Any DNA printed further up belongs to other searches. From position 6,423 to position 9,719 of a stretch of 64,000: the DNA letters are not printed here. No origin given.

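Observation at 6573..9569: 998-aa protein combining a cytoplasmic Rossmann-like domain, a TM span and a ~600-aa extracytoplasmic domain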

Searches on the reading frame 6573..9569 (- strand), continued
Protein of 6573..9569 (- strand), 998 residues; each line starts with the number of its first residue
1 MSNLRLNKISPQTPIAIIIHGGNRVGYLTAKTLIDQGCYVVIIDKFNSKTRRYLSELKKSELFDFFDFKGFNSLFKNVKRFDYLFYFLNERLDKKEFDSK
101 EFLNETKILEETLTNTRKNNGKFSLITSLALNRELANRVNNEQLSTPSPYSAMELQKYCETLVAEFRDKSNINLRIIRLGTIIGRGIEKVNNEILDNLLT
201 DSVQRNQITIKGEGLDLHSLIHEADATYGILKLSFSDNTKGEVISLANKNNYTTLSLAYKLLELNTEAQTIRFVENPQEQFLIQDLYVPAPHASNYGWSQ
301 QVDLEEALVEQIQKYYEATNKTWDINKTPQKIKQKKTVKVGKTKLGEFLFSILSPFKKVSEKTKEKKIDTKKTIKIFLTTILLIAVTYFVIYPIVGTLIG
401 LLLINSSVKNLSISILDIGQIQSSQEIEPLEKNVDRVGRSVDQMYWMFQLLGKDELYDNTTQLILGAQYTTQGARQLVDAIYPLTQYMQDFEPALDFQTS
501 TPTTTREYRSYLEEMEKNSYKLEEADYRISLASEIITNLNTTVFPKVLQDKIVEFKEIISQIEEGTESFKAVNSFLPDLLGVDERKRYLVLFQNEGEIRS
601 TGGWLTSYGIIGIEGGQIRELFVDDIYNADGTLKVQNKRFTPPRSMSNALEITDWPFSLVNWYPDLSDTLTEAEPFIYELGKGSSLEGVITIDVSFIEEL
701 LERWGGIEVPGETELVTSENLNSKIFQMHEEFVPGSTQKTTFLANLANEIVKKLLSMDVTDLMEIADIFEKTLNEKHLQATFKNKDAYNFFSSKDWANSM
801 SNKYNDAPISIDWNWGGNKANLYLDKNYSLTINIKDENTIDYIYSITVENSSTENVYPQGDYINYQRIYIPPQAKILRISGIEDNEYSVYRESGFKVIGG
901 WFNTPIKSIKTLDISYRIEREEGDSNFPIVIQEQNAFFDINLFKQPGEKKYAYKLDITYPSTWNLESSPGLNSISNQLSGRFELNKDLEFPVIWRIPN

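Call 35: search_solved_structures(query=A1, max_evalue=0.1, show_alignments=2)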
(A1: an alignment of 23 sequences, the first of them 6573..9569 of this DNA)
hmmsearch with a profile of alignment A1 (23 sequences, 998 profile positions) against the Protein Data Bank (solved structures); distinct sequences matched with E-value up to 0.1: 8.
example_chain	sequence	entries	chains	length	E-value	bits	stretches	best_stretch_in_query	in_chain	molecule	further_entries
8rdi_A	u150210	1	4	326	8.6e-10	40.3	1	17-234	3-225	SDR family NAD(P)-dependent oxidoreductase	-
8rdg_A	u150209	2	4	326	1.1e-09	40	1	17-234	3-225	SDR family NAD(P)-dependent oxidoreductase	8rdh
4gll_A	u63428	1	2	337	9.6e-08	33.5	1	156-319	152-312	UDP-glucuronic acid decarboxylase 1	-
4m55_A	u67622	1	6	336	1.7e-07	32.7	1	157-319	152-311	UDP-glucuronic acid decarboxylase 1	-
2b69_A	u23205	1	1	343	2e-07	32.5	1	156-315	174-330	UDP-glucuronate decarboxylase 1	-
4lk3_A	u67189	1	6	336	2.3e-07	32.2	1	158-319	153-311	UDP-glucuronic acid decarboxylase 1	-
6pmh_A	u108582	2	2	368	0.00058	21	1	17-264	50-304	UDP-glucose 4-epimerase related protein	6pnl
6ujk_A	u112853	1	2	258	0.074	14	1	1-44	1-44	Uncharacterized oxidoreductase Rv1144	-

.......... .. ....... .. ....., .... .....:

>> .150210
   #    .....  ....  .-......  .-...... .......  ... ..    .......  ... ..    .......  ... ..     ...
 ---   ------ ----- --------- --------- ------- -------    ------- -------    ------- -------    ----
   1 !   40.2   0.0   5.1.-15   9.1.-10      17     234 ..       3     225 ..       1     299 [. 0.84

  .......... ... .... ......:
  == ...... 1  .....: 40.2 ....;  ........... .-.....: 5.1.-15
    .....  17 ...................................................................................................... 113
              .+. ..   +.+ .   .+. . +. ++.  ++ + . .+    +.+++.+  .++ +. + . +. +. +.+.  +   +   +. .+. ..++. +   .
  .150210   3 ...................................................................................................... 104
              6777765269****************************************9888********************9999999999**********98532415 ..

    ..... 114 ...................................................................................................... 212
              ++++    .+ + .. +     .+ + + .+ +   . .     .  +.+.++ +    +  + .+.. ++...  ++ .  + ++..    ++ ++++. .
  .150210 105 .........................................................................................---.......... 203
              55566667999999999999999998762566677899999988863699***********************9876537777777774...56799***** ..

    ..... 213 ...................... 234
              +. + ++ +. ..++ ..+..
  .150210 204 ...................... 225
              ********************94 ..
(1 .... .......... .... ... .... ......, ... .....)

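Call 37: search_protein_families(library=pfam, alignment_id=A1, max_evalue=0.01)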
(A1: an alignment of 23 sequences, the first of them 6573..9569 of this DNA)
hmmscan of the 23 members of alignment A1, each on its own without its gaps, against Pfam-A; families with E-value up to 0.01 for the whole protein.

A. member 1, window:6573-9569:- (998 aa): 2 families
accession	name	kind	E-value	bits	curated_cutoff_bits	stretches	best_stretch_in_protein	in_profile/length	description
PF13196.11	DUF4012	-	2.1e-16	61.1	28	1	583-721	1-135/144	Protein of unknown function (DUF4012)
PF01370.27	Epimerase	-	6.6e-05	22.9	20.9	1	25-234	10-225/240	NAD dependent epimerase/dehydratase family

B. families by the number of members that match (of 23 scanned): 7 families
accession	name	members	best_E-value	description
PF13196.11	DUF4012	23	2.2e-20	Protein of unknown function (DUF4012)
PF01370.27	Epimerase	20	1.2e-07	NAD dependent epimerase/dehydratase family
PF00106.31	adh_short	2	0.0014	short chain dehydrogenase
PF01594.21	AI-2E_transport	1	0.0017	AI-2E family transporter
PF09087.17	Cyc-maltodext_N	1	0.0035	Cyclomaltodextrinase, N-terminal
PF01494.25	FAD_binding_3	1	0.0077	FAD binding domain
PF01250.22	Ribosomal_S6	1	0.0089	Ribosomal protein S6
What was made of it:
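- On DUF4012 (Pfam PF13196): 23 of 23 aligned homologues also match (call 37).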

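Call 67: search_protein_representatives(alignment_id=A1)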
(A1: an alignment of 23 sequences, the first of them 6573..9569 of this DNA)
Query: 23 sequences, 998 profile positions. Proteins with E-value up to 0.001 (for the whole library): 9775; up to 1e-10: 6458; up to 1e-30: 2587. The best 150 are listed.
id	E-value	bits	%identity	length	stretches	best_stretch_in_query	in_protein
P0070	0.0e+00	1641.9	-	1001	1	1-997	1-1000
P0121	0.0e+00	1235.5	-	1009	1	3-995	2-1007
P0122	0.0e+00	1198.8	-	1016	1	1-996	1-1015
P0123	0.0e+00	1142.7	-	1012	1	1-996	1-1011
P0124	0.0e+00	1116.7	-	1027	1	1-995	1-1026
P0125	0.0e+00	1083.2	-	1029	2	326-994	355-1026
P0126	0.0e+00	1070.1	-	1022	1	1-994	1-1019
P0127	0.0e+00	1021.7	-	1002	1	3-996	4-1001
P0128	5.3e-286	967.9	-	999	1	3-996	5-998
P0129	4.8e-285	964.8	-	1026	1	3-995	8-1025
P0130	6.6e-279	944.4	-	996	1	10-996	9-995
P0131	1.3e-275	933.5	-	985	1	13-995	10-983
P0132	4.1e-263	892.2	-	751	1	194-923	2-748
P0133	1.9e-239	813.8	-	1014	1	13-996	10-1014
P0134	1.1e-198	678.9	-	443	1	560-997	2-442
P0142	4.9e-158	544.3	-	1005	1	10-992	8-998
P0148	3.8e-139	481.8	-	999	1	6-995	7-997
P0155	3.7e-111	389.1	-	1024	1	11-996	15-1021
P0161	1.0e-106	374.4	-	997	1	17-990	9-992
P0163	1.7e-105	370.4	-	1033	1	11-994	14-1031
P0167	8.6e-104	364.7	-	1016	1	9-992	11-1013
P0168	3.2e-103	362.9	-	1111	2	378-994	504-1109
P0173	1.7e-100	353.8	-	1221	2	352-967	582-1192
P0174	3.2e-100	352.9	-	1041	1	7-966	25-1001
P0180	9.4e-98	344.8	-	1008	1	1-960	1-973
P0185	7.6e-96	338.5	-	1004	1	11-970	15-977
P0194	3.6e-92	326.3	-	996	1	11-997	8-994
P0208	1.5e-89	317.7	-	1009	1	16-995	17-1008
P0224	1.2e-86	308.0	-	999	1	8-996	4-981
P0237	6.0e-84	299.1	-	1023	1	11-977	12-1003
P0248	2.1e-82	293.9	-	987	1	11-994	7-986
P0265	9.6e-80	285.1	-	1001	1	12-969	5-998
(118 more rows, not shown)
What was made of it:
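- Closest known: Pfam DUF4012. Different: Here, and in at least about 150 clusters, a cytoplasmic UXS-like pseudo-enzyme is fused N-terminally (call 67).
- Checked: About 150 or more 50%-identity clusters share the same architecture (call 67).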

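Call 69: list_cluster_members(proteins=[P0121, P0125, P0133, P0142, P0155, P0168, P0173, P0194, P0224, P0265])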
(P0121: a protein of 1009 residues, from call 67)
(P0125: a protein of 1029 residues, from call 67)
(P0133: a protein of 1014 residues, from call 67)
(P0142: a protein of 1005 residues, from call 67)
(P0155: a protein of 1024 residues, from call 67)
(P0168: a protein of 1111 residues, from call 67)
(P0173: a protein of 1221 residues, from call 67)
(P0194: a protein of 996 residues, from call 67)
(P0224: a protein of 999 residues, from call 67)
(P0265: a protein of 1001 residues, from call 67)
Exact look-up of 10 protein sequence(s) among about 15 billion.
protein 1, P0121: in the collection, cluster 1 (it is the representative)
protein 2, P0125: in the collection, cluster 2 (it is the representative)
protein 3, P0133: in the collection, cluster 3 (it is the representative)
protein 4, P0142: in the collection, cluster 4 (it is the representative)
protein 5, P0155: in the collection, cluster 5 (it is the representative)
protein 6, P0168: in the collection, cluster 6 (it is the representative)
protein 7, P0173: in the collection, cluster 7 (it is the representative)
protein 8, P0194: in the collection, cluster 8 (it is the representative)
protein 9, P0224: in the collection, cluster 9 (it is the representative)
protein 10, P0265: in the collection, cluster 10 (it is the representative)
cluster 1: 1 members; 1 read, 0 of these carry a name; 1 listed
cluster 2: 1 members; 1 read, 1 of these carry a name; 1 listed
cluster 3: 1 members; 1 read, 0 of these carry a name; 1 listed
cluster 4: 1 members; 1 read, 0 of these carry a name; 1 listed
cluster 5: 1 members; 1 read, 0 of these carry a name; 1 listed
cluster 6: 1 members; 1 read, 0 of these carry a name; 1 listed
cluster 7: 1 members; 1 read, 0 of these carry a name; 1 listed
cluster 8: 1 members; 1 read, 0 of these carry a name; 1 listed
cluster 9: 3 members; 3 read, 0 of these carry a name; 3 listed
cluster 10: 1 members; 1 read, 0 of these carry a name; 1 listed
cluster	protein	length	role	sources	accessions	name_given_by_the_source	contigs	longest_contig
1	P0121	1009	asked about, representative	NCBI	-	-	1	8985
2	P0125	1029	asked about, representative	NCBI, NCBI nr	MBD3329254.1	DUF4012 domain-containing protein [Candidatus Dojkabacteria bacterium]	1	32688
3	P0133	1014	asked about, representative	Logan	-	-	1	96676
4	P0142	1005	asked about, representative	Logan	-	-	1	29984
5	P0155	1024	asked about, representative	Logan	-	-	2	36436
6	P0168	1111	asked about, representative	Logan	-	-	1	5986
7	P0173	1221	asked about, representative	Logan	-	-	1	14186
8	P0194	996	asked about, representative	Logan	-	-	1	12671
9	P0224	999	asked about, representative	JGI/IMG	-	-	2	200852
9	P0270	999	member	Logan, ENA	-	-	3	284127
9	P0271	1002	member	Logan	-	-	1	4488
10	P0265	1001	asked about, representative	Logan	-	-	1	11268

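Call 74: find_encoding_contigs(protein=P0224, flank=7000, max_places=1)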
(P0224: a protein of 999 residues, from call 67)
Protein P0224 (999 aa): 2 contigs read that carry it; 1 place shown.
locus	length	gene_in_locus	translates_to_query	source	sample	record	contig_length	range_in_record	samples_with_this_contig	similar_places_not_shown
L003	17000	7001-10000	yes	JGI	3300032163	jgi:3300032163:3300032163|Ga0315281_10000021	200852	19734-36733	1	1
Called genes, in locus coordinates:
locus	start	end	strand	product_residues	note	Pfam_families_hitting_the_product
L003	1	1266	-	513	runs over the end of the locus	PF11638:DnaA_N, PF00308:Bac_DnaA, PF00004:AAA, PF01695:IstB_IS21, PF08299:Bac_DnaA_C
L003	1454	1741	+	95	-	PF00825:Ribonuclease_P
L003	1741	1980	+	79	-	PF01809:YidD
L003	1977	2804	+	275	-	PF02096:60KD_IMP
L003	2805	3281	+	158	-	PF13083:KH_KhpA-B, PF01424:R3H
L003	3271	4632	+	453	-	PF04932:Wzy_C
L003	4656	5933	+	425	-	PF01943:Polysacc_synt, PF13440:Polysacc_synt_3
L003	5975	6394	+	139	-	PF00075:RNase_H, PF13456:RVT_3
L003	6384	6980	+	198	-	-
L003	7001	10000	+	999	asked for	PF01370:Epimerase, PF16363:GDP_Man_Dehyd (weak), PF13196:DUF4012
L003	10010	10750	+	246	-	PF01386:Ribosomal_L25p, PF14693:Ribosomal_TL5_C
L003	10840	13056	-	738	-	PF00133:tRNA-synt_1, PF09334:tRNA-synt_1g, PF13603:tRNA-synt_1_2, PF08264:Anticodon_1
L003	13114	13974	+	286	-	-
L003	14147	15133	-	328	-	PF02543:Carbam_trans_N (faint), PF00814:TsaD, PF22521:HypF_C_2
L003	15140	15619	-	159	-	PF02643:DUF192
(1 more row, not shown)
